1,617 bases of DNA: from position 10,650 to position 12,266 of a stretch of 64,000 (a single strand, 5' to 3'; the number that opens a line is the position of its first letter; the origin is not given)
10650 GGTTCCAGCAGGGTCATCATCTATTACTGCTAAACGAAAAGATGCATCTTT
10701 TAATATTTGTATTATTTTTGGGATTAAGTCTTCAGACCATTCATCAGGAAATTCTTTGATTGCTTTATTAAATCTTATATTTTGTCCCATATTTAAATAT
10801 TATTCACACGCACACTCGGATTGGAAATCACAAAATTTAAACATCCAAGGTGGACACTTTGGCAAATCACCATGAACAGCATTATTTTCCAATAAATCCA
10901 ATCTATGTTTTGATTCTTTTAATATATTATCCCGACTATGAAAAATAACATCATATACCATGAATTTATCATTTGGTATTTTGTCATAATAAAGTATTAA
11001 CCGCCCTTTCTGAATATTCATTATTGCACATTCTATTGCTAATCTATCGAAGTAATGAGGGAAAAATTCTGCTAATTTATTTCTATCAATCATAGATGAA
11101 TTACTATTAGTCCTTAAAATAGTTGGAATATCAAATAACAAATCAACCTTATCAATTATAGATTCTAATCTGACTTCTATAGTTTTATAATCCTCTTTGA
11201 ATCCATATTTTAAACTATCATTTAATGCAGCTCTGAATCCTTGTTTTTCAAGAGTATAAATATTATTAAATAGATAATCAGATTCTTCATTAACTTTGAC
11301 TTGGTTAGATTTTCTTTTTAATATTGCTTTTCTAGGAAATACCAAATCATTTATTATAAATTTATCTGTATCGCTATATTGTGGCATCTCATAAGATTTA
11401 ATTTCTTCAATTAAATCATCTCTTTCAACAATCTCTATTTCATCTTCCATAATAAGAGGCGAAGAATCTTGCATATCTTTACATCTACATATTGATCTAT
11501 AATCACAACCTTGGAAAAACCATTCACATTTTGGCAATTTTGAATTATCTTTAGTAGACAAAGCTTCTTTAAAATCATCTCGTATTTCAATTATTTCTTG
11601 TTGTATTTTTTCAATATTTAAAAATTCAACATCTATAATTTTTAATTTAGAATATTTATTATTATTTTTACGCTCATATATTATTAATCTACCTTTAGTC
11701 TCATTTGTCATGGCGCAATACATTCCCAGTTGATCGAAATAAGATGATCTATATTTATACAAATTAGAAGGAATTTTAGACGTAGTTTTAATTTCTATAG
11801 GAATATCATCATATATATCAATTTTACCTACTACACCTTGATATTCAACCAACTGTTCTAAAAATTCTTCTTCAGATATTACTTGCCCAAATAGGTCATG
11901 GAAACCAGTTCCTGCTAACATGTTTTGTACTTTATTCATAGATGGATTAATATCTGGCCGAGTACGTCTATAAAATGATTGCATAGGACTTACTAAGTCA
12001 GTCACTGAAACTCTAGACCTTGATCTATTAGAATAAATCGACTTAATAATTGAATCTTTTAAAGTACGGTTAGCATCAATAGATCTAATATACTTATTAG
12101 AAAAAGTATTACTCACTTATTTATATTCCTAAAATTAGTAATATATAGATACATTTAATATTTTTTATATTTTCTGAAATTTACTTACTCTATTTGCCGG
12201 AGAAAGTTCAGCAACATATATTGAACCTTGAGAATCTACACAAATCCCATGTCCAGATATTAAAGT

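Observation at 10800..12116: Internally duplicated Cas4/RecB-like nuclease with two non-canonical four-Cys clusters; second copy looks catalytically dead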

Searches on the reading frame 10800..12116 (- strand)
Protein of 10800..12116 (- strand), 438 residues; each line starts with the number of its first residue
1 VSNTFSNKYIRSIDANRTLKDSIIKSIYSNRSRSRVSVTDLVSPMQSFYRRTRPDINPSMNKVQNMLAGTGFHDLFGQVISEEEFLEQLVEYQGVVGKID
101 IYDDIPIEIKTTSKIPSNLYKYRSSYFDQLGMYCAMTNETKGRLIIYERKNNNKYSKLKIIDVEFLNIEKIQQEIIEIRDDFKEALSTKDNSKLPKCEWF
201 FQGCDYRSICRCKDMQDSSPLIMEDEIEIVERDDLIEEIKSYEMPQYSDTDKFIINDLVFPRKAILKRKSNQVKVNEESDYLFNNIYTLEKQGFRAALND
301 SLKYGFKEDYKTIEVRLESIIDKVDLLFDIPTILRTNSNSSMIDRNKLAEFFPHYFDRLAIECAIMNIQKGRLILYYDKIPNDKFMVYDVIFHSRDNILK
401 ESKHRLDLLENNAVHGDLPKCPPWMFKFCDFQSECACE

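Call 3: search_protein_families(library=pfam, proteins=[window:10800-12116:-], max_evalue=1)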
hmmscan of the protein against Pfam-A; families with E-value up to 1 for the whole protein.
window:10800-12116:- (438 aa): 3 families
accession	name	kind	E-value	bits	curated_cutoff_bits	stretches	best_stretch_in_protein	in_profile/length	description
PF12705.13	PDDEXK_1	-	0.0063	16.9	22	1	95-211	124-247/247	PD-(D/E)XK nuclease superfamily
PF17187.10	Svf1_C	-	0.039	14.2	25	1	310-336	92-118/163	Svf1-like C-terminal lipocalin-like domain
PF04344.18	CheZ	-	0.12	12.6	30.7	1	33-82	88-137/203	Chemotaxis phosphatase, CheZ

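Call 4: search_protein_families(library=ncbifam, proteins=[window:10800-12116:-], max_evalue=1)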
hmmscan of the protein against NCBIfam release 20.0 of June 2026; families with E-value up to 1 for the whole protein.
window:10800-12116:- (438 aa): 3 families
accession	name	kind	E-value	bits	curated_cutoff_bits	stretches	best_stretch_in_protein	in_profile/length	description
NF003499.0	PRK05170.1-2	equivalog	0.0011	19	235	1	162-238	56-132/150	YcgN family cysteine cluster protein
NF003507.0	PRK05170.2-5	equivalog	0.0055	16.6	170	1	164-257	51-144/146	YcgN family cysteine cluster protein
NF003498.0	PRK05170.1-1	equivalog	0.0097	15.8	256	1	162-229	49-116/148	YcgN family cysteine cluster protein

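Call 6: find_homologous_proteins(query=window:10800-12116:-, max_evalue=0.001)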
Query window:10800-12116:- (438 aa): 589 proteins with E <= 0.001 among 7708 candidates; the best 120 are listed.
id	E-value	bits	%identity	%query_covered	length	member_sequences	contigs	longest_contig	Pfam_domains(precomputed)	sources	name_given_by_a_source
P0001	2.1e-257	872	88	100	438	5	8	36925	-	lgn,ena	-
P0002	2.7e-226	770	77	100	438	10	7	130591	-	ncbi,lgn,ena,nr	ncbi:MAG: hypothetical protein CL758_04900 [Chloroflexi bacterium]|nr:hypothetical protein [Chlorofl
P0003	1.1e-149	517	51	100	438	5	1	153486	-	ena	-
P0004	2.8e-148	513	51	100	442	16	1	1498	-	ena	-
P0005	8.1e-148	511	50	100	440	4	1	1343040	-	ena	-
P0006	1.1e-147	511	50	100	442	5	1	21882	-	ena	-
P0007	2.2e-147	510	50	100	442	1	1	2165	-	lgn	-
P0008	1.0e-146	508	51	100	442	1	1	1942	-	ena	-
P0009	1.9e-146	507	51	100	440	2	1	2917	-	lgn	-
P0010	4.7e-145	502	49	99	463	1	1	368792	-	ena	-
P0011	3.6e-143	496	50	100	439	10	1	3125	-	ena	-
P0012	2.4e-142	493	48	98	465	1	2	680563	-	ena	-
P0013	1.9e-141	490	49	100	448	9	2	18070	-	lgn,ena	-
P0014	1.7e-139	484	47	100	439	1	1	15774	-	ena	-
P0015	3.0e-137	476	47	100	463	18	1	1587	-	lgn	-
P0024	1.3e-129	451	46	100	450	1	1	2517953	-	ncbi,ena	-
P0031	8.2e-121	422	44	99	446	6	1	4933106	-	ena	-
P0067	2.3e-116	408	43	99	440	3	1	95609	-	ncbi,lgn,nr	ncbi:MAG TPA: hypothetical protein VFU41_11320 [Gemmatimonadales bacterium]|nr:hypothetical protein 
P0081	1.1e-115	405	43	100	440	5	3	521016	-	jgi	-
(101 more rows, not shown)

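Call 10: search_solved_structures(query=A1, max_evalue=10, show_alignments=3)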
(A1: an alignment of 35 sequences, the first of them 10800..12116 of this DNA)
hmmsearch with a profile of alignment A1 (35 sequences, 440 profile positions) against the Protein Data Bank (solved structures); distinct sequences matched with E-value up to 10: 7.
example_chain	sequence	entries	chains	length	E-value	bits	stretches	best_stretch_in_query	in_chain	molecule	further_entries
5b48_A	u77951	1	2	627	0.088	15.3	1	253-331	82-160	2-oxoacid--ferredoxin oxidoreductase alpha subunit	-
5z51_B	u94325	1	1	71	0.8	12.1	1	48-91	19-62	DNA primase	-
1nni_1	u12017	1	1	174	1.1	11.6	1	289-335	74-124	hypothetical protein yhda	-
3gfr_A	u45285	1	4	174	1.2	11.5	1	289-335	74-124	FMN-dependent NADPH-azoreductase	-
2gsw_A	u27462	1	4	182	1.3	11.5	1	289-335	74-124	yhdA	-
3gfs_A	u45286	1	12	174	1.3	11.4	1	289-335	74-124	FMN-dependent NADPH-azoreductase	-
3gfq_A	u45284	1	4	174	1.7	11.1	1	289-335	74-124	FMN-dependent NADPH-azoreductase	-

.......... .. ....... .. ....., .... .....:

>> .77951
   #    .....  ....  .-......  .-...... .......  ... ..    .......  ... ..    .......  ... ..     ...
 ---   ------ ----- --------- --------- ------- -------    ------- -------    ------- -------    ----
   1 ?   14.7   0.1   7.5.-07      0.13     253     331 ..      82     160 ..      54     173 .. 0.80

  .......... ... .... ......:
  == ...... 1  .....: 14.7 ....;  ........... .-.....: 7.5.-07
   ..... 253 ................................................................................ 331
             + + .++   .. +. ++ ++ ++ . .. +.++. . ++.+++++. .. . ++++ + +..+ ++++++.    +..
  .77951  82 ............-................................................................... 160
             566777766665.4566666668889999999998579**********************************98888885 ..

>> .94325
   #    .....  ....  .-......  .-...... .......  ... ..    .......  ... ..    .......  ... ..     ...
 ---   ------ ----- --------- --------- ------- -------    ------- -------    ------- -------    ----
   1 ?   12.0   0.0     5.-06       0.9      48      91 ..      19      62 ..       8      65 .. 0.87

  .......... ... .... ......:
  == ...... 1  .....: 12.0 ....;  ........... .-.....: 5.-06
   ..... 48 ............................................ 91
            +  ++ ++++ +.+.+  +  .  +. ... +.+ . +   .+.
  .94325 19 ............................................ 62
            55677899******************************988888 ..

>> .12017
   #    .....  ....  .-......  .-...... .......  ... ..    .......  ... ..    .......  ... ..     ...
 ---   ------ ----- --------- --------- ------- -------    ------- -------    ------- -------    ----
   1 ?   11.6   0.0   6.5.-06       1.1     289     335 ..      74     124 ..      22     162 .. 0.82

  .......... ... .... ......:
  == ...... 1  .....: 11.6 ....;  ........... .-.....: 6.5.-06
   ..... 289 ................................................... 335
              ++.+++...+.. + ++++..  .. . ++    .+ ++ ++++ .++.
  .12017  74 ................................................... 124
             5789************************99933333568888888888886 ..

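Call 11: find_encoding_contigs(protein=P0005, flank=8000, max_places=2)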
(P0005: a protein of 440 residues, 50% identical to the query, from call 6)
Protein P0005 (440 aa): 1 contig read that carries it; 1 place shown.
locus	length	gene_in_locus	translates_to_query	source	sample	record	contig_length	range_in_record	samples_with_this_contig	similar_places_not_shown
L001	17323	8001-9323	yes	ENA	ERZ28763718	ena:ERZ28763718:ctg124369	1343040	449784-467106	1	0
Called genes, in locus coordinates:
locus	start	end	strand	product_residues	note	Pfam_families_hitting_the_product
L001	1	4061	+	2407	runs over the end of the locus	PF03160:Calx-beta, PF16409:DUF5017 (faint), PF03160:Calx-beta, PF00041:fn3 (faint), PF16893:fn3_2 (faint)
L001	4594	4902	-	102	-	-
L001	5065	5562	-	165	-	-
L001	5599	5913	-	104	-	PF11171:DUF2958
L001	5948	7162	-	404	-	PF00872:Transposase_mut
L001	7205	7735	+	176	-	PF00665:rve (faint), PF13683:rve_3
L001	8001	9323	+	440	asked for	-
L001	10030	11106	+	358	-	PF02449:Glyco_hydro_42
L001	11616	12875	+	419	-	PF13356:Arm-DNA-bind_3 (weak), PF22022:Phage_int_M, PF00589:Phage_integrase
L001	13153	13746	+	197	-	PF03592:Terminase_2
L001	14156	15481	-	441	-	PF13701:DDE_Tnp_1_4, PF01609:DDE_Tnp_1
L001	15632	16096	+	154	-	PF18135:Type_ISP_C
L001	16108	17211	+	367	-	PF00805:Pentapeptide (weak), PF13599:Pentapeptide_4, PF00805:Pentapeptide, PF13599:Pentapeptide_4, PF00805:Pentapeptide, PF13576:Pentapeptide_3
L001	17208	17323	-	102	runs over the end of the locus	PF13683:rve_3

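Call 12: find_encoding_contigs(protein=P0024, flank=8000, max_places=2)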
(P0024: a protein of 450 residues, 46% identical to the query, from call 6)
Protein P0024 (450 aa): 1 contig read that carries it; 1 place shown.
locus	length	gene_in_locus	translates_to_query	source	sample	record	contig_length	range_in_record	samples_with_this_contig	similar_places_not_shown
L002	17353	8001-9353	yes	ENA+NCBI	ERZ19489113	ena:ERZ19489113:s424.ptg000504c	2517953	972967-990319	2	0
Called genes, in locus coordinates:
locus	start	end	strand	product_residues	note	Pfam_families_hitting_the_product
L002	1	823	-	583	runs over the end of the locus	PF01019:G_glu_transpept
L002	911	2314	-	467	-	PF00890:FAD_binding_2 (weak), PF01266:DAO (weak), PF07992:Pyr_redox_2, PF12831:FAD_oxidored, PF13450:NAD_binding_8 (weak), PF13738:Pyr_redox_3, PF00070:Pyr_redox, PF02852:Pyr_redox_dim, +8 more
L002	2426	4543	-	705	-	PF10101:DUF2339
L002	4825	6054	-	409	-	PF02515:CoA_transf_3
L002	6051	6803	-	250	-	PF00378:ECH_1, PF16113:ECH_2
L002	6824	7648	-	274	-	PF00583:Acetyltransf_1 (weak)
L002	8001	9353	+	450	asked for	-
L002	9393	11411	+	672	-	PF13091:PLDc_2 (faint), PF09565:RE_NgoFVII (weak), PF27394:Aq_aa27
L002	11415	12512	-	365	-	PF02746:MR_MLE_N, PF13378:MR_MLE_C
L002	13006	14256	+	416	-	PF02812:ELFV_dehydrog_N, PF00208:ELFV_dehydrog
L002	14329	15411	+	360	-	PF13685:Fe-ADH_2, PF00465:Fe-ADH (weak)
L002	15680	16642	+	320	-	PF04313:HSDR_N (faint)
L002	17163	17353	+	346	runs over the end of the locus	PF00155:Aminotran_1_2, PF01212:Beta_elim_lyase, PF01041:DegT_DnrJ_EryC1 (weak), PF00266:Aminotran_5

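Call 13: find_encoding_contigs(protein=P0031, flank=8000, max_places=2)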
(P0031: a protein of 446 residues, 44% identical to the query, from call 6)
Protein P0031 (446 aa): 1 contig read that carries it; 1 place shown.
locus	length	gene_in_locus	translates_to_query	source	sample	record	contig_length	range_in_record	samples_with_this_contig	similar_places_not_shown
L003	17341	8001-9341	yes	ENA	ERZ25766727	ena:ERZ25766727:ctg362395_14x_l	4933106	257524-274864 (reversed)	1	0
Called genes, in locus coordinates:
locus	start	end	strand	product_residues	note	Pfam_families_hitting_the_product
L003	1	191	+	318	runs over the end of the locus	PF00248:Aldo_ket_red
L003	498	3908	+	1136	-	PF02687:FtsX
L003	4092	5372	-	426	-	PF02386:TrkH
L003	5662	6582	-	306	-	PF00296:Bac_luciferase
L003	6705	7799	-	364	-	PF01408:GFO_IDH_MocA, PF22725:GFO_IDH_MocA_C3, PF02894:GFO_IDH_MocA_C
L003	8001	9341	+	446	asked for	-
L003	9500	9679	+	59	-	-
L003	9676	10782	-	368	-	PF13701:DDE_Tnp_1_4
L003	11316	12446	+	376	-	PF02012:BNR (faint), PF13088:BNR_2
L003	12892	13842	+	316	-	PF13384:HTH_23, PF13518:HTH_28, PF13551:HTH_29, PF13565:HTH_32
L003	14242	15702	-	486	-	PF02638:GHL10 (faint)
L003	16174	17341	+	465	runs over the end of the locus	PF08811:DUF1800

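Call 15: find_encoding_contigs(protein=P0081, flank=8000, max_places=2)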
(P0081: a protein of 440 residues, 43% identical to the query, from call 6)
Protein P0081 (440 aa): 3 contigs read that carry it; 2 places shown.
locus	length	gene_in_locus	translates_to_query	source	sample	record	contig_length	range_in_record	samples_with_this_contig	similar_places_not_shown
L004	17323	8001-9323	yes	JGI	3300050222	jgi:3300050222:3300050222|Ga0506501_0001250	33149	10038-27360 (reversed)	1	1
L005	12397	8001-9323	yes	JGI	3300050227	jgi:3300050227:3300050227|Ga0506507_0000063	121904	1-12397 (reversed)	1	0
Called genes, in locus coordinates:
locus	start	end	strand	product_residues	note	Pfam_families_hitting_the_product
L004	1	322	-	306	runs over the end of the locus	PF00248:Aldo_ket_red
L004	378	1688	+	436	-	PF25371:DUF7884 (weak), PF02353:CMAS, PF13489:Methyltransf_23, PF08241:Methyltransf_11, PF08242:Methyltransf_12, PF13649:Methyltransf_25, PF13847:Methyltransf_31 (weak)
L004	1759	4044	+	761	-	PF00270:DEAD, PF04851:ResIII, PF00271:Helicase_C, PF22982:WHD_HRQ1, PF09369:MZB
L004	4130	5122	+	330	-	PF13482:RNase_H_2, PF12688:TPR_5 (weak)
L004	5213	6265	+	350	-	PF02661:Fic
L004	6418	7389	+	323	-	PF01545:Cation_efflux, PF16916:ZT_dimer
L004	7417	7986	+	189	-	PF13505:OMP_b-brl (faint)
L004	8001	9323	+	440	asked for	-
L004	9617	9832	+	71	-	-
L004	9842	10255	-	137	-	PF01850:PIN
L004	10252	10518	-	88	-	PF01402:RHH_1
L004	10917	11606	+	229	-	PF01909:NTP_transf_2, PF18765:Polbeta (faint)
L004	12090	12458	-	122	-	PF02627:CMD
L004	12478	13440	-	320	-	PF03401:TctC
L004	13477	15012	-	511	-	PF01970:TctA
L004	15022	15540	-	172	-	PF07331:TctB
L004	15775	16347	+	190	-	PF13505:OMP_b-brl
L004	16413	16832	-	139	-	PF01850:PIN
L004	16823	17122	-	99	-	PF22513:FitA-like_RHH (weak)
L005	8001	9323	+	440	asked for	-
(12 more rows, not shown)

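Call 16: find_encoding_contigs(protein=P0067, flank=8000, max_places=2)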
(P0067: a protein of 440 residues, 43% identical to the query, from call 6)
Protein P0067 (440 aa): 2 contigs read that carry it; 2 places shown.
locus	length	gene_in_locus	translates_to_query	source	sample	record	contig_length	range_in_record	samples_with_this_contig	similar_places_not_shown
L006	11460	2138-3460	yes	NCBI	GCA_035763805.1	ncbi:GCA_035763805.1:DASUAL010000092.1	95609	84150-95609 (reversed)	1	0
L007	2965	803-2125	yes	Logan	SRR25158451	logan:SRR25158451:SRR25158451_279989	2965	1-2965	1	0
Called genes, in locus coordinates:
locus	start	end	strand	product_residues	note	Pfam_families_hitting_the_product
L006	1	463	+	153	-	?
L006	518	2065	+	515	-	PF02805:Ada_Zn_binding, PF12833:HTH_18, PF00165:HTH_AraC (weak), PF06029:AlkA_N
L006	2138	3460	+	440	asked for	-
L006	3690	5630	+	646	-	PF01433:Peptidase_M1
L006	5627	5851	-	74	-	-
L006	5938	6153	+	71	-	-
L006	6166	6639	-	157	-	-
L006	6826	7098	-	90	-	PF04972:BON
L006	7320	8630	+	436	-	PF00082:Peptidase_S8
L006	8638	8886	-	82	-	-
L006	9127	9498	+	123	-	-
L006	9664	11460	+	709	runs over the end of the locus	PF00176:SNF2-rel_dom, PF00270:DEAD (weak), PF04851:ResIII, PF00271:Helicase_C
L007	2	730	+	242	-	?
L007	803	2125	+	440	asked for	-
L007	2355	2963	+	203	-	?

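Call 17: find_related_loci(query=A1, collection=genome_contigs, flank=6000)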
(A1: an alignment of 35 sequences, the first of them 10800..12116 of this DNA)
Query A1 (438 aa) in genome_contigs; peptide patterns used: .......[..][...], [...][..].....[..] (x = any residue, [..] = any of these).
91 stretches matched a pattern; 50 encode a relative of the query (tblastn E <= 1e-3); 50 distinct loci.
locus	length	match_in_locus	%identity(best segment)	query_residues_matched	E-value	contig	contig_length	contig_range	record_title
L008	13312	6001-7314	77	1-438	0e+0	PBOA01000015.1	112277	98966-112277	MAG: Chloroflexota bacterium isolate SP196 164962, whole genome shotgun sequence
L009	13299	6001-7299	46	1-437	5e-144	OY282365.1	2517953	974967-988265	MAG: uncultured Dehalococcoidia bacterium isolate fd47c038-abb2-4c05-9cdb-6b11942eec52 genome assembly, chromosome: 1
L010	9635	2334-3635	46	1-438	3e-143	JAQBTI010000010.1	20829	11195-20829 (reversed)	MAG: Chloroflexota bacterium isolate casp150-mb.113 NODE_6773_length_20829_cov_0.063531, whole genome shotgun sequence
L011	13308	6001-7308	46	1-437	4e-142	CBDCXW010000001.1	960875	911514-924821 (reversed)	MAG: Dehalococcoidia bacterium isolate df45c49b-c266-4090-ac87-fb36498b7b26 genome assembly, contig: contig_1, whole gen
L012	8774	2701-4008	46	1-437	7e-134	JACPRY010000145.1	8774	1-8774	MAG: Armatimonadetes bacterium isolate NC_groundwater_691_Ag_S-0.2um_64_11 S36_SO-2_scaffold_525452, whole genome shotgu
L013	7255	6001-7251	50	1-437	5e-133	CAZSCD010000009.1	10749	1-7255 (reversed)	MAG TPA_asm: uncultured Dehalococcoidia bacterium isolate SRP092796_co2_510 genome assembly, contig: k141_3501950, whole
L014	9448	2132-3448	43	1-437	6e-132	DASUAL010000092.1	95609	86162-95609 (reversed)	MAG TPA_asm: Gemmatimonadales bacterium isolate SMAG_U2494 k141_1315030, whole genome shotgun sequence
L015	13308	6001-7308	43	4-437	1e-131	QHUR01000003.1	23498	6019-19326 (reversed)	MAG: Gemmatimonadetes bacterium isolate AG23 14_1009_16_30cm_scaffold_2931_curated, whole genome shotgun sequence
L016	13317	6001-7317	42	2-438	2e-129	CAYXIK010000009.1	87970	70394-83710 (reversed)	MAG TPA_asm: uncultured Gemmatimonadaceae bacterium isolate binchicken_co185_182 genome assembly, contig: NODE_345_lengt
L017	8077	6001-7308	43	4-437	2e-129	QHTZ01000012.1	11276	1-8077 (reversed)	MAG: Gemmatimonadetes bacterium isolate AG4 14_0929_02_40cm_scaffold_8718_curated, whole genome shotgun sequence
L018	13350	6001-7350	41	2-438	2e-129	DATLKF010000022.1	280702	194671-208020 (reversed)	MAG TPA_asm: Gemmatimonadales bacterium isolate SMAG_U13715 k141_79543, whole genome shotgun sequence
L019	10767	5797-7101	43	1-437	3e-128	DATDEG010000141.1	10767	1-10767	MAG TPA_asm: bacterium isolate SMAG_U194 k141_135724, whole genome shotgun sequence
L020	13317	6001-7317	42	4-438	6e-128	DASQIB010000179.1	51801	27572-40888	MAG TPA_asm: Gemmatimonadales bacterium isolate SMAG_U11848 k141_408633, whole genome shotgun sequence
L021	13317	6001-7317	41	4-438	2e-127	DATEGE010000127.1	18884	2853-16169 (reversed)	MAG TPA_asm: Gemmatimonadales bacterium isolate SMAG_U8777 k141_1298284, whole genome shotgun sequence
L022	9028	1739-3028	42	4-429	2e-127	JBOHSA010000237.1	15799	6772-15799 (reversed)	MAG: Gemmatimonadales bacterium isolate M3-S_metabat2.bin.176 k127_1816749, whole genome shotgun sequence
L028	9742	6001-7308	44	1-438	1e-124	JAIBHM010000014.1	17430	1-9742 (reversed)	MAG: Armatimonadota bacterium isolate CR_Sed_300A_bin.49 scaffold_124, whole genome shotgun sequence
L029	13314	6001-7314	45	1-438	1e-124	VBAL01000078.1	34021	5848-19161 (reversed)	MAG: Bacillati bacterium ANGP1 isolate NP_4 14_1009_12_40cm_scaffold_13980, whole genome shotgun sequence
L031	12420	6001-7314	44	1-438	5e-126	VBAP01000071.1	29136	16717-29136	MAG: Bacillati bacterium ANGP1 isolate NP_8 14_1009_16_40cm_scaffold_6318, whole genome shotgun sequence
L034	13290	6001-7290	40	4-438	7e-118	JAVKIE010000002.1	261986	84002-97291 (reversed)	MAG: Candidatus Calidihabitans tengchongensis isolate JZ-2_201709_bins_171 JZ-2_201709_bins_171_scaffold_2, whole genome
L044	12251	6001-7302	37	9-435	2e-95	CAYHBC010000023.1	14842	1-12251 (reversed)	MAG TPA_asm: uncultured Dehalococcoidales bacterium isolate ERP119294_co3_111 genome assembly, contig: NODE_2711_length_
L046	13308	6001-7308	41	9-436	7e-102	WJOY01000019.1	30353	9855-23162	MAG: Dehalococcoidia bacterium isolate 1244-C3-H4-B3 C3H4_C52, whole genome shotgun sequence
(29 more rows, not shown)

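Call 18: predict_structure(alignment_id=A1)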
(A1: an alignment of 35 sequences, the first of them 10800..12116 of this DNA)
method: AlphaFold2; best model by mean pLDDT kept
length: 438 residues; sequences in the alignment: 35
mean_pLDDT: 84.0   pTM: 0.72
mean pLDDT of the five models: 84.0, 82.0, 81.0, 80.4, 79.9
residues with pLDDT >= 90: 177; 70-90: 208; 50-70: 38; < 50: 15
segments of 3 or more residues with pLDDT < 50: 245-249, 274-280
pLDDT, mean of each block of 10 residues (from residue 1): 75 93 80 79 91 84 82 75 65 88 82 86 92 95 89 76 96 95 94 86 85 84 94 80 54 87 83 47 63 81 85 92 94 89 88 93 96 91 87 95 94 85 74 73
secondary structure, 60 per line:
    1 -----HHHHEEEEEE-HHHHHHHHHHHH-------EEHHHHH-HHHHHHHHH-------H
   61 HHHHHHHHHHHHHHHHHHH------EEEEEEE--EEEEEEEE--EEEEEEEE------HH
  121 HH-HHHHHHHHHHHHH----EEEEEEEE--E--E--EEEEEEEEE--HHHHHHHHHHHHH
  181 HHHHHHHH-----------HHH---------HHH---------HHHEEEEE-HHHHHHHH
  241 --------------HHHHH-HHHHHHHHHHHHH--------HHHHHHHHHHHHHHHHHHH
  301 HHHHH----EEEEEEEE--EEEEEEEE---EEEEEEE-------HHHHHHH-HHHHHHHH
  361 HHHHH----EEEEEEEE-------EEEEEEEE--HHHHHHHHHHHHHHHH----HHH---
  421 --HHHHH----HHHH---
elements in order: H6-9 E10-15 H17-28 H38-42 H44-52 H60-79 E86-92 E95-102 E105-112 H119-122 H124-136 E141-148 E157-165 H168-188 E227-231 H233-240 H255-259 H261-273 H282-305 E310-317 E320-327 E331-337 H345-351 H353-365 E370-377 E385-392 H395-410 H423-427 H432-435

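Call 22: fold_search(model_id=the predicted structure, library=pdb)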
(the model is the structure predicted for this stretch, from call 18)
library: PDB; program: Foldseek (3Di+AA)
matches with E <= 10: 468; with E <= 0.001: 4
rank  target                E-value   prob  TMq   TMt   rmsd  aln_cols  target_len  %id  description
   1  4ic1_B                1.6e-05  1.00  0.30  0.55   5.6       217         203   18  Crystal structure of SSO0001 (released 2013-01-16)
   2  4ic1_A                2.1e-05  1.00  0.28  0.53   6.5       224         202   17  Crystal structure of SSO0001 (released 2013-01-16)
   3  4ic1_D                2.3e-05  1.00  0.29  0.54   5.8       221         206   17  Crystal structure of SSO0001 (released 2013-01-16)
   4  4ic1_G                5.2e-05  1.00  0.30  0.57   5.9       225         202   17  Crystal structure of SSO0001 (released 2013-01-16)
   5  9kqh_A                1.1e-03  0.90  0.23  0.14  20.7       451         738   14  Crystal structure of Finegoldia magna DinG in complex with ssDNA and ADPNP (released 2025-12-03)
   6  3syy                  2.3e-03  1.00  0.25  0.48   5.8       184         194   12  Crystal Structure of an alkaline exonuclease (LHK-Exo) from Laribacter hongkongensis (released 2012-02-15)
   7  3sz4                  3.5e-03  1.00  0.25  0.47   6.0       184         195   14  Crystal Structure of LHK-Exo in complex with dAMP (released 2012-02-15)
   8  3slp_A                5.3e-03  1.00  0.25  0.44   9.2       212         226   11  Crystal Structure of Lambda Exonuclease in Complex with a 12 BP Symmetric DNA Duplex (released 2011-07-20)
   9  5zyv_A                6.5e-03  1.00  0.21  0.42   7.9       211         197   11  Crystal structure of human MGME1 with single strand DNA2 and Ca2+ (released 2018-09-19)
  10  7et0_A                7.2e-03  0.66  0.20  0.15  18.7       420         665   10  Crystal structure of the complex formed by Wolbachia cytoplasmic incompatibility factors CinA and CinB from wPip (released 2021-11-10)
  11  6m9k_B                8.9e-03  0.99  0.22  0.38  10.4       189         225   13  Crystal structure of lambda exonuclease in complex with the Red beta C-terminal domain (released 2019-01-02)
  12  5zyt_C                1.0e-02  0.94  0.18  0.30  10.7       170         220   16  Crystal structure of human MGME1 with 3' overhang double strand DNA3 (released 2018-09-19)
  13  3sm4_A                1.1e-02  0.99  0.25  0.42   8.0       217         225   12  Crystal Structure of the K131A Mutant of Lambda Exonuclease in Complex with a 5'-Phosphorylated 14-mer/12-mer Duplex a (released 2011-07-20)
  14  8xa9_A                1.2e-02  0.98  0.23  0.39   9.7       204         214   12  Human MGME1 in complex with 5'-overhang DNA (released 2024-03-20)
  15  8xa9_B                1.4e-02  0.99  0.21  0.38   7.9       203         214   10  Human MGME1 in complex with 5'-overhang DNA (released 2024-03-20)
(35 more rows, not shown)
